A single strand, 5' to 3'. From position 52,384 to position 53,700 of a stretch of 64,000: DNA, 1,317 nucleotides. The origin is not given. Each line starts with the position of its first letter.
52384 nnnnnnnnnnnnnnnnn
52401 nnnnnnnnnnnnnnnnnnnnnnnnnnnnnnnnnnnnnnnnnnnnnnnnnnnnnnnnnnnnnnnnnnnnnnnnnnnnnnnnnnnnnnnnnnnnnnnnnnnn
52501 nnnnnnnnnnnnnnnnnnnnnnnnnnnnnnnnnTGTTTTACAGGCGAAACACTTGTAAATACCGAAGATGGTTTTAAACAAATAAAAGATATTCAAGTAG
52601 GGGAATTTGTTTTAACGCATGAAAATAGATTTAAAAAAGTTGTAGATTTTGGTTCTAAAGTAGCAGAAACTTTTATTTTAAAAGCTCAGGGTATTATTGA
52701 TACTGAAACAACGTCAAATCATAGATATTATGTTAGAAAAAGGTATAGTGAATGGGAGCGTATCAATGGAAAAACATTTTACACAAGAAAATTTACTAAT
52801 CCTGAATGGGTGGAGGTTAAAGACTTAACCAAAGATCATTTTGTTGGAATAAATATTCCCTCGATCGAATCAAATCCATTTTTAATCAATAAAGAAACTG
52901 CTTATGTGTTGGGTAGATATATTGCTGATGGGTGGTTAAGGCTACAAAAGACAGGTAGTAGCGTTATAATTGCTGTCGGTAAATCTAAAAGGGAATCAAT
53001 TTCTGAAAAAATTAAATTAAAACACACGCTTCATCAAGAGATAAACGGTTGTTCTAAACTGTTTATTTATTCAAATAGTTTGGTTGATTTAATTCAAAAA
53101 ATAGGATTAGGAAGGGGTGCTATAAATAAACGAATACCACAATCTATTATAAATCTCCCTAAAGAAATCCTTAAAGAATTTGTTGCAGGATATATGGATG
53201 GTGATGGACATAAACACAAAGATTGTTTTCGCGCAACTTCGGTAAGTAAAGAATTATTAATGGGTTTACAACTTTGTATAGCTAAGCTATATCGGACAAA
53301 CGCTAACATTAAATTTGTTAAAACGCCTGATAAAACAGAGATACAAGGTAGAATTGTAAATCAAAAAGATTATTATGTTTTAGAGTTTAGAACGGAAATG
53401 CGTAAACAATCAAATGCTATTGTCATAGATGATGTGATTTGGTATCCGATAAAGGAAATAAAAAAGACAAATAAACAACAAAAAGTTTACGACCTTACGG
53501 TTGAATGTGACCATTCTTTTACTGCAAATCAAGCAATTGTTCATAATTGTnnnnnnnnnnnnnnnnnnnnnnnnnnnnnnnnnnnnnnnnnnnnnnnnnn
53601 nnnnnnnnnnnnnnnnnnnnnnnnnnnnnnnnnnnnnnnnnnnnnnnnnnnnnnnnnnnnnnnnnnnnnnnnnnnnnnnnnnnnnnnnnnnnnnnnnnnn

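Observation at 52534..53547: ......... intein inserted exactly at the catalytic cysteine of a C5-cytosine methyltransferase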

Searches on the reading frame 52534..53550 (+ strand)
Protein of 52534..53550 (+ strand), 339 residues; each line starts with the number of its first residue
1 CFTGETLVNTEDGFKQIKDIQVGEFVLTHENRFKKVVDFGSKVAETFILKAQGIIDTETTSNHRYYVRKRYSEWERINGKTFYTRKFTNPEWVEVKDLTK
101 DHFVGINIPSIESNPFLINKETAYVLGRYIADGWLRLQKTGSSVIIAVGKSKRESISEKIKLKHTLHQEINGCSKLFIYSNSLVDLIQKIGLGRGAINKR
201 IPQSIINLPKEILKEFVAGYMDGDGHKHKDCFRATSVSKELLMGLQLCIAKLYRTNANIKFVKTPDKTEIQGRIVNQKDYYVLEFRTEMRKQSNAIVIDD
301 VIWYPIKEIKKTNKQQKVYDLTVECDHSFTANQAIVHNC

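Call 3: search_protein_families(library=pfam, proteins=[window:52534-53547:+], max_evalue=0.01)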
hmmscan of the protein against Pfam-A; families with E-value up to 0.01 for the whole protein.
window:52534-53547:+ (338 aa): 5 families
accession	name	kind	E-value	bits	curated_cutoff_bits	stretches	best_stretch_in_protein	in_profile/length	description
PF14890.11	Intein_splicing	-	2.7e-12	47.2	35.8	1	9-338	72-155/155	Intein splicing domain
PF14528.11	LAGLIDADG_3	-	7.9e-07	29.7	22.5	1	213-279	3-73/82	LAGLIDADG-like domain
PF13403.11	Hint_2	-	1.3e-05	26.1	28.4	1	1-46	2-47/147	Hint domain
PF01079.26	Hint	-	0.002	18.2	29.7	1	1-32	13-45/213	Hint module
PF07591.16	PT-HINT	-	0.004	17.9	27.7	0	7-77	1-81/137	Pretoxin HINT domain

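Call 4: search_solved_structures(query=window:52534-53550:+, max_evalue=0.01, show_alignments=3)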
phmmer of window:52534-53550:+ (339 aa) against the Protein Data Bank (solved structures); distinct sequences matched with E-value up to 0.01: 5.
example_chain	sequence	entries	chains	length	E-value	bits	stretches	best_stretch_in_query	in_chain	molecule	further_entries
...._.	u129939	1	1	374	1.2e-11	47.3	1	115-332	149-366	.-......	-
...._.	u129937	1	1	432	1.7e-08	36.9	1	115-253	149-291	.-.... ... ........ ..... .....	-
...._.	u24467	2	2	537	6.7e-05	25.1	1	118-247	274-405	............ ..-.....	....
7qst_A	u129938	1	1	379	0.00036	22.7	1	114-228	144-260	V-type ATP synthase subunit A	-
1mi8_A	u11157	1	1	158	0.0068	18.5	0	285-337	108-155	DnaB intein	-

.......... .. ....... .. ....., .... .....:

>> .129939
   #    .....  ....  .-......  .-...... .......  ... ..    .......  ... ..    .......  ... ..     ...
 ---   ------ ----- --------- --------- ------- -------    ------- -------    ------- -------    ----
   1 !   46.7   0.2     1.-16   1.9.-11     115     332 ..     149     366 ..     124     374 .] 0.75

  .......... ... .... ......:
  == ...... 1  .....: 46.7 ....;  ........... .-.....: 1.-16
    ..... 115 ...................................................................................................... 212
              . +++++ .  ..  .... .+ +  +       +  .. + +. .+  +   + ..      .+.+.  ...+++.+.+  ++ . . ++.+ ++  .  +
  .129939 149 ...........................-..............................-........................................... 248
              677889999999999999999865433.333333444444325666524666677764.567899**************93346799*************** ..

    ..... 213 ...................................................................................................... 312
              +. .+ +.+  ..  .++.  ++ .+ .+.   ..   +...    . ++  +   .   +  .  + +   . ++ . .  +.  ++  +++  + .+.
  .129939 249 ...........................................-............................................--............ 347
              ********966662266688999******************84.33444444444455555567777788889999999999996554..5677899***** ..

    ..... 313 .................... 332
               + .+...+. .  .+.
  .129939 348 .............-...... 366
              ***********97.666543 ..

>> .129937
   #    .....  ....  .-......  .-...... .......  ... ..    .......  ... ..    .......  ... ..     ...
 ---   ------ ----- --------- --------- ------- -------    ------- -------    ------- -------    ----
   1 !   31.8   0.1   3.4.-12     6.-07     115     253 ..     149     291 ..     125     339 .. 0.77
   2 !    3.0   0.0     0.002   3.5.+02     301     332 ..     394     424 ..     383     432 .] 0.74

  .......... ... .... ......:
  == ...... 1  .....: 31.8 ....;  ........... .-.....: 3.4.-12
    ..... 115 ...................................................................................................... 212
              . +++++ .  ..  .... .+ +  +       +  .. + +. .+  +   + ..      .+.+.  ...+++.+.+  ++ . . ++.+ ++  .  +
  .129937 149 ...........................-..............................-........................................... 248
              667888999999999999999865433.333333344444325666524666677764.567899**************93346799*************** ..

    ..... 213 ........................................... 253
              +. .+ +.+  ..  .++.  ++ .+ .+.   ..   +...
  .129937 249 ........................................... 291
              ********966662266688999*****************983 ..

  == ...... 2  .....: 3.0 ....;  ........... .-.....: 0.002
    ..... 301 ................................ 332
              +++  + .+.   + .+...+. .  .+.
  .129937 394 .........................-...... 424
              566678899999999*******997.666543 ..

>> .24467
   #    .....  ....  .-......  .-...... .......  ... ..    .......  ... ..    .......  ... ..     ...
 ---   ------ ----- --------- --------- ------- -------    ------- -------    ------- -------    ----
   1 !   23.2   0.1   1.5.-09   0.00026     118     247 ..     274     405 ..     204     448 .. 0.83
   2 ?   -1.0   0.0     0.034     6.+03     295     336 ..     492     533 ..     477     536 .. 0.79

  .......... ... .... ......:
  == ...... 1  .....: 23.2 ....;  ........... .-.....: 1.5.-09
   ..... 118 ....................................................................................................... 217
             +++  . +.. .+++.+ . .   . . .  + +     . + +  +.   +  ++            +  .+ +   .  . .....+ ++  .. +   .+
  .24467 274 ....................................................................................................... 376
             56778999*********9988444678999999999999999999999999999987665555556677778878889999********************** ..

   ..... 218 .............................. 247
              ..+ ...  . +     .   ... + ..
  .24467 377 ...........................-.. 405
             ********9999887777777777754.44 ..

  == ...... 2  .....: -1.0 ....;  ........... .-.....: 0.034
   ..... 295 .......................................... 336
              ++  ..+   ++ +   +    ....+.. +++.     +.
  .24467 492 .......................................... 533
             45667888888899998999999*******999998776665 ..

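Call 32: find_homologous_proteins(query=window:52534-53547:+, max_evalue=0.00001)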
Query seq(338 aa) (338 aa): 3 proteins with E <= 0.00001 among 1431 candidates.
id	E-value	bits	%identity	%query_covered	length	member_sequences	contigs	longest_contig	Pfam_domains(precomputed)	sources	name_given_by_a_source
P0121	1.5e-75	272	42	100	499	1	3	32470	PF00145.24,PF05203.22,PF13403.12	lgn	-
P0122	2.1e-63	232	39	100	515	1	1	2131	PF00145.24,PF14528.12,PF13403.12,PF14890.12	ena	-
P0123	1.8e-59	219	36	98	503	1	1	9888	PF00145.24,PF14890.12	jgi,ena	-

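Call 42: search_protein_representatives(protein=window:52534-53547:+)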
Query: 338 residues. Proteins with E-value up to 0.001 (for the whole library): 7410; up to 1e-10: 2466; up to 1e-30: 570. The best 150 are listed.
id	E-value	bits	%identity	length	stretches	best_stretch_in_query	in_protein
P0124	3.2e-197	670.3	89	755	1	1-338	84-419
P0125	8.5e-137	471.8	64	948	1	1-338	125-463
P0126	6.9e-115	399.8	56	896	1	1-338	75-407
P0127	4.1e-89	315.1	35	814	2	15-338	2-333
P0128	3.5e-82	292.3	43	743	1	1-338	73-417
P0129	4.8e-81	288.5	45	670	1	1-338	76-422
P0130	1.6e-79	283.5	46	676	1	1-338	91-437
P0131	1.8e-78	280.1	45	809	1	1-338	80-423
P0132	1.9e-77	276.7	43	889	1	1-338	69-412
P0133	2.2e-72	260.1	36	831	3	1-338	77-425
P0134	7.1e-72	258.4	43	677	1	1-338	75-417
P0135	7.7e-71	255.0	44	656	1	1-338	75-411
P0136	1.1e-70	254.5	44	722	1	1-338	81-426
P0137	1.3e-69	251.0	42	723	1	1-338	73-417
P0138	2.7e-69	250.0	42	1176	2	1-338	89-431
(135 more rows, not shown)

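Call 45: search_protein_families(library=ncbifam, proteins=[window:52534-53547:+], max_evalue=0.001)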
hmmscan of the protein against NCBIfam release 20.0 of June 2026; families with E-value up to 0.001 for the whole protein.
window:52534-53547:+ (338 aa): 5 families
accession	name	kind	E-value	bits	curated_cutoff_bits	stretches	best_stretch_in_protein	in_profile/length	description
NF011491.0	PRK14898.1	equivalog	7.7e-14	50.7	783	1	113-252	236-378/860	DNA-directed RNA polymerase subunit A''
NF045703.1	rSAM_Tes_intein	exception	5.1e-11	41.1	1700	1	107-335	360-606/1040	tetraether lipid synthase Tes, intein-containing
NF011303.0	PRK14715.1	equivalog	2.6e-09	34.8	1585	1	93-268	1091-1267/1627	DNA-directed DNA polymerase II large subunit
NF005852.0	PRK07773.1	equivalog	3.2e-06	25.7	780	1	296-338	785-826/886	replicative DNA helicase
TIGR01443.1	intein_Cterm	domain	2.9e-05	24.2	15.6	1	317-338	1-23/24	intein C-terminal splicing region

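Call 62: find_homologous_proteins(query=A1, max_evalue=1e-20)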
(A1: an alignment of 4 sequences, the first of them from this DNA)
Query A1 (4 sequences) (338 aa, profile of the alignment): 113 proteins with E <= 1e-20 among 4957 candidates.
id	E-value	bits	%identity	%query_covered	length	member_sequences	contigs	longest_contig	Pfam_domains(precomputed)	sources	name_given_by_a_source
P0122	1.9e-160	552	39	100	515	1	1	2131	PF00145.24,PF14528.12,PF13403.12,PF14890.12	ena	-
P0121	2.5e-160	551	42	100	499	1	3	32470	PF00145.24,PF05203.22,PF13403.12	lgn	-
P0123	3.4e-155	534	36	98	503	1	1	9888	PF00145.24,PF14890.12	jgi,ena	-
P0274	3.5e-138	478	39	100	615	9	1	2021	PF00145.24,PF13403.12,PF14890.12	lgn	-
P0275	1.6e-131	457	38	100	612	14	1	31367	PF00145.24,PF13403.12,PF14890.12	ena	-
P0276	1.5e-128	447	36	98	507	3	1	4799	PF00145.24,PF14890.12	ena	-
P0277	2.8e-127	443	37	100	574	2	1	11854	PF00145.24,PF13403.12,PF14890.12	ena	-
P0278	3.4e-127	442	36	100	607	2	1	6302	PF00145.24,PF14890.12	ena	-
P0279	4.2e-125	435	37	100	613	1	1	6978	PF00145.24,PF13403.12,PF14890.12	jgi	jgi:site-specific DNA-cytosine methylase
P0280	5.5e-125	435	37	100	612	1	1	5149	PF07591.16,PF00145.24,PF13403.12,PF14890.12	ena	-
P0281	4.0e-123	429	37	98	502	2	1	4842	PF00145.24,PF14890.12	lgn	-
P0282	5.8e-122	425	37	100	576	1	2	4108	PF00145.24,PF14890.12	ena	-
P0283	7.1e-121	422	35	100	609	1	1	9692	PF00145.24,PF14890.12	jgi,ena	-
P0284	3.1e-120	419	36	100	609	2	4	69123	PF00145.24,PF14890.12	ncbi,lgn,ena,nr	ncbi:MAG: DNA cytosine methyltransferase [Eubacterium sp.]|nr:DNA cytosine methyltransferase [Eubact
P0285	9.5e-119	415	38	100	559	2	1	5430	PF07591.16,PF00145.24,PF14528.12,PF14890.12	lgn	-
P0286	2.4e-118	413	34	100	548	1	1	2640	PF00145.24,PF13403.12,PF14890.12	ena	-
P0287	5.5e-117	409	34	100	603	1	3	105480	PF00145.24,PF13403.12,PF14890.12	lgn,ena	-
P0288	2.4e-116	407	36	100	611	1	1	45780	PF00145.24,PF14890.12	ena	-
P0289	3.4e-116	406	35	100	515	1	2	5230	PF00145.24,PF14890.12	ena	-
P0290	1.4e-115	404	35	100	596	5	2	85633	PF00145.24,PF13403.12,PF14890.12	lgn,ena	-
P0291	2.6e-115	403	36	100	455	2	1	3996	PF14890.12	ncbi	-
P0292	2.7e-115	403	35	100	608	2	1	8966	PF00145.24,PF14890.12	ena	-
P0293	3.7e-115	403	34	98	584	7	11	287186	PF00145.24,PF14890.12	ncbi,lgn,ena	-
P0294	4.9e-115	402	35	100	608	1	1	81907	PF00145.24,PF14890.12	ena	-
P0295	2.0e-113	397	34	100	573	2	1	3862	PF00145.24,PF14528.12,PF14890.12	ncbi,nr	ncbi:MAG: DNA cytosine methyltransferase, partial [Methanobrevibacter sp.]|nr:DNA cytosine methyltra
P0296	2.8e-112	393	35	100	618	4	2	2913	PF00145.24,PF14890.12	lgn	-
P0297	3.4e-112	393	33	100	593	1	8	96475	PF00145.24,PF14890.12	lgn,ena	-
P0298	4.8e-112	393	34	100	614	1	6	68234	PF00145.24,PF13403.12,PF14890.12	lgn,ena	-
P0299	9.9e-112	392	34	100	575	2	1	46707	PF00145.24,PF14528.12,PF14890.12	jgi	-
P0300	2.7e-111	390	32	100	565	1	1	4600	PF00145.24,PF13403.12,PF14890.12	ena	-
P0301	3.3e-111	390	38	100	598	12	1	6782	PF00145.24,PF14528.12,PF14890.12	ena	-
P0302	5.2e-111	389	41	100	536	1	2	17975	PF00145.24,PF14890.12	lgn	-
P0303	1.4e-110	388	38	100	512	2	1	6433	PF00145.24,PF13403.12,PF14890.12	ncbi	ncbi:hypothetical protein DWX11_14690, partial [Ruminococcus sp. AF18-29]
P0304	1.4e-110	388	35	100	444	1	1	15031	PF00145.24,PF13403.12,PF14890.12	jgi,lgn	jgi:intein/homing endonuclease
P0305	1.8e-110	387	37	100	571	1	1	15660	PF00145.24,PF14528.12,PF13403.12,PF14890.12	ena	-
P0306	2.9e-110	387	32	98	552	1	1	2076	PF00145.24,PF14528.12,PF14890.12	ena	-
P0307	4.7e-110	386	35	100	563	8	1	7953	PF00145.24,PF13403.12,PF14890.12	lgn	-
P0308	6.4e-110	386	37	100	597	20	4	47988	PF00145.24,PF13403.12,PF14890.12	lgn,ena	-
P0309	8.3e-110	385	37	100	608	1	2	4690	PF00145.24,PF14528.12,PF13403.12,PF14890.12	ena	-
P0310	1.1e-109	385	37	100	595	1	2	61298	PF00145.24,PF14528.12,PF14890.12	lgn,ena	-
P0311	1.2e-109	385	37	100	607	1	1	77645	PF00145.24,PF14528.12,PF13403.12,PF14890.12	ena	-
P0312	5.5e-109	382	34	100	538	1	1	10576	PF00145.24,PF14890.12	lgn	-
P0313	7.1e-109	382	38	100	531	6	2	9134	PF00145.24,PF14528.12,PF14890.12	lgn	-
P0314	8.5e-109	382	37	100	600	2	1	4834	PF00145.24,PF13403.12,PF14890.12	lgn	-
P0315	2.0e-108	381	37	100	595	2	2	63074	PF00145.24,PF14528.12,PF14890.12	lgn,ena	-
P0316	3.2e-108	380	35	100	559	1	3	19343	PF00145.24,PF14890.12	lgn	-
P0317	5.0e-108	379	35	100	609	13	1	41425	PF00145.24,PF13403.12,PF14890.12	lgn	-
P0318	6.0e-108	379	36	100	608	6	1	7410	PF00145.24,PF14528.12,PF13403.12,PF14890.12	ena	-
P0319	9.3e-108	378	35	100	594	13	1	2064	PF00145.24,PF14528.12,PF13403.12,PF14890.12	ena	-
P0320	1.1e-107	378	35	100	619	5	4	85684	PF00145.24,PF14528.12,PF14890.12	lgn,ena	-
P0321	1.1e-107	378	34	100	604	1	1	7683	PF00145.24,PF14890.12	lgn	-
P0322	1.9e-107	377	33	98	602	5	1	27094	PF00145.24,PF14890.12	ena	-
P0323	4.0e-107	376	34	97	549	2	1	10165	PF00145.24,PF14890.12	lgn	-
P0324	4.1e-107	376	36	100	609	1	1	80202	PF00145.24,PF05203.22,PF14528.12,PF14890.12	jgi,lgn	-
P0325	4.9e-107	376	35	100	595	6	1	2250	PF00145.24,PF13403.12,PF14890.12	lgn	-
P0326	5.0e-107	376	36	98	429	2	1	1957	PF00145.24,PF13403.12,PF14890.12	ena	-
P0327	7.0e-107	376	35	100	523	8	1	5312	PF00145.24,PF13403.12,PF14890.12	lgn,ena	-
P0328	7.2e-107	376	36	100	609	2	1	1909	PF00145.24,PF14528.12,PF13403.12,PF14890.12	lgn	-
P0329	9.1e-107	375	32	100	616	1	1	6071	PF00145.24,PF14890.12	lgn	-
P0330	9.6e-107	375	35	100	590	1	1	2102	PF07591.16,PF00145.24,PF13403.12,PF14890.12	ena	-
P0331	1.3e-106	375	35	100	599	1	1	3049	PF00145.24,PF14890.12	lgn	-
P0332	1.5e-106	375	34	100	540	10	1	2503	PF07591.16,PF00145.24,PF13403.12,PF14890.12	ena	-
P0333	2.1e-106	374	36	100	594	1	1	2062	PF00145.24,PF14528.12,PF13403.12,PF14890.12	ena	-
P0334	5.0e-106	373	37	100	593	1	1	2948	PF00145.24,PF14528.12,PF14890.12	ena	-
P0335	8.0e-106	372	36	100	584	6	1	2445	PF00145.24,PF14528.12,PF13403.12,PF14890.12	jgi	jgi:hypothetical protein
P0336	1.7e-105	371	34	100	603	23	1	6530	PF00145.24,PF14528.12,PF13403.12,PF14890.12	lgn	-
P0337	2.1e-105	371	37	100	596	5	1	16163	PF00145.24,PF13403.12,PF14890.12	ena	-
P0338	2.1e-105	371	36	100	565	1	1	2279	PF00145.24,PF13403.12,PF14890.12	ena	-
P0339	5.1e-105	369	34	100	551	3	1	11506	PF00145.24,PF14890.12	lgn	-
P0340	1.3e-104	368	34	100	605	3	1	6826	PF00145.24,PF14528.12,PF13403.12,PF14890.12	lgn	-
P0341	3.6e-104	367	37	100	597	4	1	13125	PF00145.24,PF13403.12,PF14890.12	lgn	-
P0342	5.4e-104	366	36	100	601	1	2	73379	PF00145.24,PF14528.12,PF13403.12,PF14890.12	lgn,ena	-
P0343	1.4e-103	365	34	100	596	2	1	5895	PF00145.24,PF14528.12,PF14890.12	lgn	-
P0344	6.1e-103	363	34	100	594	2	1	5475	PF00145.24,PF13403.12,PF14890.12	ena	-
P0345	1.9e-102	361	34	100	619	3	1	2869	PF00145.24,PF14890.12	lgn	-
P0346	2.2e-102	361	34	100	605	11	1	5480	PF00145.24,PF05203.22,PF14890.12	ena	-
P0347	8.6e-102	359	33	100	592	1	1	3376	PF07591.16,PF00145.24,PF13403.12,PF14890.12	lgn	-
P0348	8.8e-102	359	34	100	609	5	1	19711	PF00145.24,PF13403.12,PF14890.12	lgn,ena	-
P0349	1.1e-101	358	38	100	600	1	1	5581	PF00145.24,PF13403.12,PF14890.12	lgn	-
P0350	1.8e-101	358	31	96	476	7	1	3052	PF00145.24,PF14890.12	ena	-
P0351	2.1e-101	358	35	100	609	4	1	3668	PF00145.24,PF14528.12,PF13403.12,PF14890.12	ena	-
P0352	3.9e-101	357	36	100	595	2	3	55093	PF00145.24,PF14528.12,PF13403.12,PF14890.12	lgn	-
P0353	8.4e-101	356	36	100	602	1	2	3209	PF00145.24,PF14528.12,PF13403.12,PF14890.12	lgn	-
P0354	1.5e-99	351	32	100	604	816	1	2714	PF00145.24,PF14890.12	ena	-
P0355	2.6e-99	351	35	100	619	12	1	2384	PF00145.24,PF14890.12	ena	-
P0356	8.0e-99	349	36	100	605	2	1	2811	PF00145.24,PF13403.12,PF14890.12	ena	-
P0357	1.1e-98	349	35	100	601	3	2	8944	PF00145.24,PF13403.12,PF14890.12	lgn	-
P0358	2.0e-98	348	35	100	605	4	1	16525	PF00145.24,PF13403.12,PF14890.12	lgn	-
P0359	1.1e-97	345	33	100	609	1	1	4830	PF07591.16,PF00145.24,PF13403.12,PF14890.12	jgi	-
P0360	2.9e-96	341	33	100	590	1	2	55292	PF00145.24,PF13403.12,PF14890.12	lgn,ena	-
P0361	6.4e-95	336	35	100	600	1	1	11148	PF00145.24,PF14528.12,PF13403.12,PF14890.12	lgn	-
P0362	5.3e-92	327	34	100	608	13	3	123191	PF00145.24,PF13403.12,PF14890.12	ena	-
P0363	8.2e-92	326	31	100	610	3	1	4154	PF00145.24,PF14528.12,PF13403.12,PF14890.12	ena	-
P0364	1.1e-89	319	35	98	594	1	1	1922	PF00145.24,PF14528.12,PF14890.12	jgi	jgi:DNA-cytosine methyltransferase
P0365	1.5e-89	319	32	87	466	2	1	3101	PF14528.12,PF13403.12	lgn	-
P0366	9.6e-86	306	32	100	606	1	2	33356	PF00145.24,PF13403.12,PF14890.12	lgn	-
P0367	1.2e-85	306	32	100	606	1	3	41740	PF00145.24,PF13403.12,PF14890.12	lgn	-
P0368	3.3e-85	304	31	100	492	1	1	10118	PF07591.16,PF00145.24,PF13403.12,PF14890.12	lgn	-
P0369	7.9e-85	303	32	100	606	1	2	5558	PF00145.24,PF14528.12,PF13403.12,PF14890.12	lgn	-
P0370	4.4e-80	287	34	83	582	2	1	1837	PF00145.24,PF14528.12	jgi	-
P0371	6.8e-62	228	33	62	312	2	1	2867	PF00145.24,PF13403.12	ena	-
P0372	5.1e-54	202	30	100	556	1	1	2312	PF00145.24,PF14528.12,PF13403.12,PF14890.12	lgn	-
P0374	1.4e-44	171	75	35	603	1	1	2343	PF00145.24,PF14890.12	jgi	jgi:DNA-cytosine methyltransferase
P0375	1.6e-43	167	28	100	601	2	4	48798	PF00145.24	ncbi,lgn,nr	ncbi:MAG: DNA cytosine methyltransferase [Beijerinckiaceae bacterium]|nr:DNA cytosine methyltransfer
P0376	5.2e-39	152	25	100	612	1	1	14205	PF13403.12,PF14890.12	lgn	-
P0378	4.1e-37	146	42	40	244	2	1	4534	PF00145.24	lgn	-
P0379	8.3e-36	142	45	33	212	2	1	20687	PF00145.24,PF13403.12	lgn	-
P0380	1.0e-33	135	24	100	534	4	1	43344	PF00145.24,PF14890.12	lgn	-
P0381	2.1e-33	134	28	100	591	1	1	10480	PF00145.24,PF13403.12,PF14890.12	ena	-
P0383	3.5e-21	94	29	43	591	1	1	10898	PF05204.20,PF08275.18,PF01807.26,PF14528.12,PF14890.12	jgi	-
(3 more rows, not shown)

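Call 72: find_encoding_contigs(protein=P0124, flank=6000, max_places=3)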
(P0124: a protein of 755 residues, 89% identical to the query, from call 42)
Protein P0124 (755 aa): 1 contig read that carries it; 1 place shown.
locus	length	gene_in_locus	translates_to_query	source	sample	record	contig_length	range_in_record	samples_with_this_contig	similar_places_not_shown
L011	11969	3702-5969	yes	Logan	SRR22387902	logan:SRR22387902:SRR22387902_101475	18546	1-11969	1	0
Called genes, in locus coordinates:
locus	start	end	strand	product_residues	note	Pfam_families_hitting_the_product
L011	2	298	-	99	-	?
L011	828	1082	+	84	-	-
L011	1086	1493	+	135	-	-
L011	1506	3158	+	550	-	-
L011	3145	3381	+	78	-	-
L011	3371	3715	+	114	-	-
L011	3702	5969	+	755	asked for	PF00145:DNA_methylase (weak), PF13403:Hint_2 (faint), PF14890:Intein_splicing, PF14528:LAGLIDADG_3 (faint), PF00145:DNA_methylase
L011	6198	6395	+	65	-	-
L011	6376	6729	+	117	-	-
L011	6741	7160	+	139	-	-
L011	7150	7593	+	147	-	-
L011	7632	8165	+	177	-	-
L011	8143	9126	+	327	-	PF12760:Zn_ribbon_IS1595 (weak), PF12762:DDE_Tnp_IS1595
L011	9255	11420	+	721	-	PF02384:N6_Mtase, PF07669:Eco57I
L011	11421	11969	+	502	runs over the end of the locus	-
